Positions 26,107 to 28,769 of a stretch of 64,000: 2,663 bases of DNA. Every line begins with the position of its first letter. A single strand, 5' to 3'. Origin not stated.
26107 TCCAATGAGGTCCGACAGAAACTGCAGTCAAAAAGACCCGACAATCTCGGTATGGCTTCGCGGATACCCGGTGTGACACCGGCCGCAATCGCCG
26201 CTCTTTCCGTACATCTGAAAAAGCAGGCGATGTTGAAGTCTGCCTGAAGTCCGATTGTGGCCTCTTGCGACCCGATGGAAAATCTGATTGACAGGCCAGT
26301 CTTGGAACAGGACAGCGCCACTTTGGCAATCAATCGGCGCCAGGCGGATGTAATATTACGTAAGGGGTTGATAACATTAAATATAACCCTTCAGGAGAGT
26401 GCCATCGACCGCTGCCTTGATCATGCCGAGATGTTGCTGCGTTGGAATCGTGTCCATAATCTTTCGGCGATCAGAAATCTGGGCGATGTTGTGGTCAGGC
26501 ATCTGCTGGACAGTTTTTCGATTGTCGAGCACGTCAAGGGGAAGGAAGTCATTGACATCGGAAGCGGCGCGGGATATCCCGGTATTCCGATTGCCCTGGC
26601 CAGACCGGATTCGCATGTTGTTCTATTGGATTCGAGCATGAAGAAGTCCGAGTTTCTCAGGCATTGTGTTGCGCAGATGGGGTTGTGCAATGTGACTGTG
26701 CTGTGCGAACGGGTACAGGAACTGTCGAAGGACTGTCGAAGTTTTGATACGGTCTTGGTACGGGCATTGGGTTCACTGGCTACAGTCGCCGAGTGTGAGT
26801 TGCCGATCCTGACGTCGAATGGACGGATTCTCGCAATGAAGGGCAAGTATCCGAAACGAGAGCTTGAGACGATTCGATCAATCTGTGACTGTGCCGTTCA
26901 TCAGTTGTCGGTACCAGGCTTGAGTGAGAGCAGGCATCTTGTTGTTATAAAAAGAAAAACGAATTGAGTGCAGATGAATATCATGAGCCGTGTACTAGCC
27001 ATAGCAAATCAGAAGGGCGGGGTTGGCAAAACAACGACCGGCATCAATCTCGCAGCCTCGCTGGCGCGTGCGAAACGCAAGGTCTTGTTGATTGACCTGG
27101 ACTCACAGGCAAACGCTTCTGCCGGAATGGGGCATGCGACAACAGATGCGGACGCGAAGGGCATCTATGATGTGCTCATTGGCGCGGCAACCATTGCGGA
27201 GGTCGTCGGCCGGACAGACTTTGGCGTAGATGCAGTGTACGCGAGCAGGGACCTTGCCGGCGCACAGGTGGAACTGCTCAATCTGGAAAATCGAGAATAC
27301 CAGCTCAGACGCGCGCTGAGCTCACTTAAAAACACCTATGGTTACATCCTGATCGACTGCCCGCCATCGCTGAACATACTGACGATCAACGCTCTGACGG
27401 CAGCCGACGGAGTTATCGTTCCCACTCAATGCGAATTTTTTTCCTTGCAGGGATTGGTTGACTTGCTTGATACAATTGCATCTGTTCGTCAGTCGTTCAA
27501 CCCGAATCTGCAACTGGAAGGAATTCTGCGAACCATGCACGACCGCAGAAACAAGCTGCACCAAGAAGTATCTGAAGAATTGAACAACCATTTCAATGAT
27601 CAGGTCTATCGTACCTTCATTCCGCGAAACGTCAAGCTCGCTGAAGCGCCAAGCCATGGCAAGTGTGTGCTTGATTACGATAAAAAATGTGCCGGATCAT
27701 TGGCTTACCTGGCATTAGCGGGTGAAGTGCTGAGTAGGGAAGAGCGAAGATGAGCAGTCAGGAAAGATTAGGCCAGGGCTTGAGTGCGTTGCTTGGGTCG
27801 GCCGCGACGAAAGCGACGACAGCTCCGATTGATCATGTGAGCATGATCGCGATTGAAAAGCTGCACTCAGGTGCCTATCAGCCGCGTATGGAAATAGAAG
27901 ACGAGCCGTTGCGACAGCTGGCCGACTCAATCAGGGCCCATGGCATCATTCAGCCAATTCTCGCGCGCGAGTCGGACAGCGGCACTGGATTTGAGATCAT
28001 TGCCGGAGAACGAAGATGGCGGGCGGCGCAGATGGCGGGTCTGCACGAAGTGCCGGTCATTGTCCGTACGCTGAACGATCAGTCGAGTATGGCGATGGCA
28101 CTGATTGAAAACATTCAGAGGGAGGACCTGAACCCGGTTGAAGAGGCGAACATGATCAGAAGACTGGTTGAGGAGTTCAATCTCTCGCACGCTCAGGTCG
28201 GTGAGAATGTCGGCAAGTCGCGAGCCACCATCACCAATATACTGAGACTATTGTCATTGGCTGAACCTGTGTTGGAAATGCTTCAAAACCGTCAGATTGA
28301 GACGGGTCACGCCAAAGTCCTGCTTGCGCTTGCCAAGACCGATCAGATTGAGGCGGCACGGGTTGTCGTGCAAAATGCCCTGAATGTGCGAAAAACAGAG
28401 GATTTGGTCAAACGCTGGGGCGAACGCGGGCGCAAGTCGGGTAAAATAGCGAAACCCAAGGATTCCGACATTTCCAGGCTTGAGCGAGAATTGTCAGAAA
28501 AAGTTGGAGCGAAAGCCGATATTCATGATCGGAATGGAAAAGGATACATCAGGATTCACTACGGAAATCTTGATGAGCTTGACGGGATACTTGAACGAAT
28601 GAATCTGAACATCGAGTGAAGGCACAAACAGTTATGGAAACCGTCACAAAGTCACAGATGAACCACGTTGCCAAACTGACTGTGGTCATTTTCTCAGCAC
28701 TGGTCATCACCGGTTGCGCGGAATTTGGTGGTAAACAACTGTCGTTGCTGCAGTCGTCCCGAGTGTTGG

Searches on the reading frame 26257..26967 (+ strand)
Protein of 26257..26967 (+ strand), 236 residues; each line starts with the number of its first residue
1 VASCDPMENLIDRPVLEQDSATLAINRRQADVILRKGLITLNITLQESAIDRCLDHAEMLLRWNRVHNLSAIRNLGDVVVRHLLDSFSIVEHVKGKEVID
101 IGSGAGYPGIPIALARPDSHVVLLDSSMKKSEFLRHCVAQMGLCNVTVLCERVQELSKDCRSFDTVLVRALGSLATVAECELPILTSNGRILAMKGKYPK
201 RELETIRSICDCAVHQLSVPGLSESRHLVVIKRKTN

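Call 66: search_protein_families(library=ncbifam, proteins=[window:26257-26967:+], max_evalue=0.00001)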
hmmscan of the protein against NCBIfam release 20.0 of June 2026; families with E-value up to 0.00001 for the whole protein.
window:26257-26967:+ (236 aa): 2 families
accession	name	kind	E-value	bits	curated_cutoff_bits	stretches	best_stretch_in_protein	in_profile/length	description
TIGR00138.1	rsmG_gidB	equivalog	4.7e-51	173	99.5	1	57-232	5-182/183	16S rRNA (guanine(527)-N(7))-methyltransferase RsmG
TIGR02469.1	CbiT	equivalog_domain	2.4e-06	27.8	78.3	1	93-169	18-95/124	precorrin-6Y C5,15-methyltransferase (decarboxylating) subunit CbiT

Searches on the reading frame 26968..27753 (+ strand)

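Call 66: search_protein_families(library=ncbifam, proteins=[window:26968-27753:+], max_evalue=0.00001)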
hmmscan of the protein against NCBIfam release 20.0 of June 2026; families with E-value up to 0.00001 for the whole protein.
window:26968-27753:+ (261 aa): 19 families
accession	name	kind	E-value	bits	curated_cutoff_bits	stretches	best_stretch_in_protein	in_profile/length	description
NF041546.1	ParA_partition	equivalog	7.5e-33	113.8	180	2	99-242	54-192/203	ParA family partition ATPase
NF041283.1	PrgP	equivalog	3.9e-27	95.3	400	1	6-240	1-244/297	ParA superfamily DNA segregation protein PrgP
TIGR01969.1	minD_arch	subfamily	3.3e-24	85.4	201.75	1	8-256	1-232/251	cell division ATPase MinD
TIGR03453.1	partition_RepA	equivalog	2.4e-23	82.6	348.45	1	8-218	105-334/387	plasmid partitioning protein RepA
TIGR01968.1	minD_bact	equivalog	4.9e-16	58.9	212.9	1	8-45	2-39/261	septum site-determining protein MinD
TIGR03371.1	cellulose_yhjQ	equivalog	1.2e-15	57.7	157.85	1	9-252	3-239/246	cellulose biosynthesis protein BcsQ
NF010443.0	PRK13869.1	subfamily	3e-15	55.9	446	1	8-216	122-349/405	plasmid-partitioning protein RepA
NF010259.0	PRK13705.1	equivalog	1.4e-14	53.8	725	1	112-172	223-283/388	plasmid-partitioning protein SopA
TIGR01007.1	eps_fam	subfamily_domain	2.1e-14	53.5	108.05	1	8-143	18-146/204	polysaccharide biosynthesis tyrosine autokinase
TIGR01287.1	nifH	equivalog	1.6e-10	40.8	394.35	0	15-58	7-50/275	nitrogenase iron protein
TIGR03018.1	pepcterm_TyrKin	hypoth_equivalog_domain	3.1e-10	39.7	230.65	1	8-151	36-177/207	XrtA-associated tyrosine autokinase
NF047398.1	AAA_KGGVGR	domain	3.6e-10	40.5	90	1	9-93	4-86/190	KGGVGR-motif variant AAA ATPase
NF033200.1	F430_CfbC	exception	6.2e-09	35.6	402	0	15-52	7-44/260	Ni-sirohydrochlorin a,c-diamide reductive cyclase ATP-dependent reductase subunit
NF008568.0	PRK11519.1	equivalog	4.3e-08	31.8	1068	1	3-138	522-650/720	tyrosine-protein kinase Wzc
NF009701.0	PRK13230.1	subfamily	9.3e-08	31.4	350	0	15-54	8-47/291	nitrogenase reductase-like protein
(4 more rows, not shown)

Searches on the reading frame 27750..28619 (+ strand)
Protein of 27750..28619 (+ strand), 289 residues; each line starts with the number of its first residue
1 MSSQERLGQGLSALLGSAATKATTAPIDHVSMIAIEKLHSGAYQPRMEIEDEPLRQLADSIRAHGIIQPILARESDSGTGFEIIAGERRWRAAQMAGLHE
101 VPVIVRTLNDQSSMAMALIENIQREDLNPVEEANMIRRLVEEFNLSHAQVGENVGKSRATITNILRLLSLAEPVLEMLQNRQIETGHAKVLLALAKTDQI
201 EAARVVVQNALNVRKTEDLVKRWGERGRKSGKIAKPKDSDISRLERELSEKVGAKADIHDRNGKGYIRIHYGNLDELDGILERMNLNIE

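Call 66: search_protein_families(library=ncbifam, proteins=[window:27750-28619:+], max_evalue=0.00001)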
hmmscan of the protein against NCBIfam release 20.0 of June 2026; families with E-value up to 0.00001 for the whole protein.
window:27750-28619:+ (289 aa): 6 families
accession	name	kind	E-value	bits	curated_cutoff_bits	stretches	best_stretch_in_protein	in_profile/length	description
TIGR04285.1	nucleoid_noc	exception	6e-63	212.6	315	1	30-238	2-208/255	nucleoid occlusion protein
TIGR00180.1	parB_part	domain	3.1e-53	180.3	58.45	1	30-202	5-181/186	ParB/RepB/Spo0J family partition protein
TIGR03734.1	PRTRC_parB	hypoth_equivalog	2.9e-37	128.4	278.6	1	42-222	5-188/555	PRTRC system ParB family protein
NF010406.0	PRK13832.1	subfamily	2.2e-19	69.5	640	1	54-197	29-172/578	plasmid partitioning protein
TIGR03454.1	partition_RepB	equivalog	1.3e-16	61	201.5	1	29-167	63-200/325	plasmid partitioning protein RepB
NF010440.0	PRK13866.1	equivalog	1.4e-09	37.6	522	1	51-141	87-177/336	plasmid partitioning protein RepB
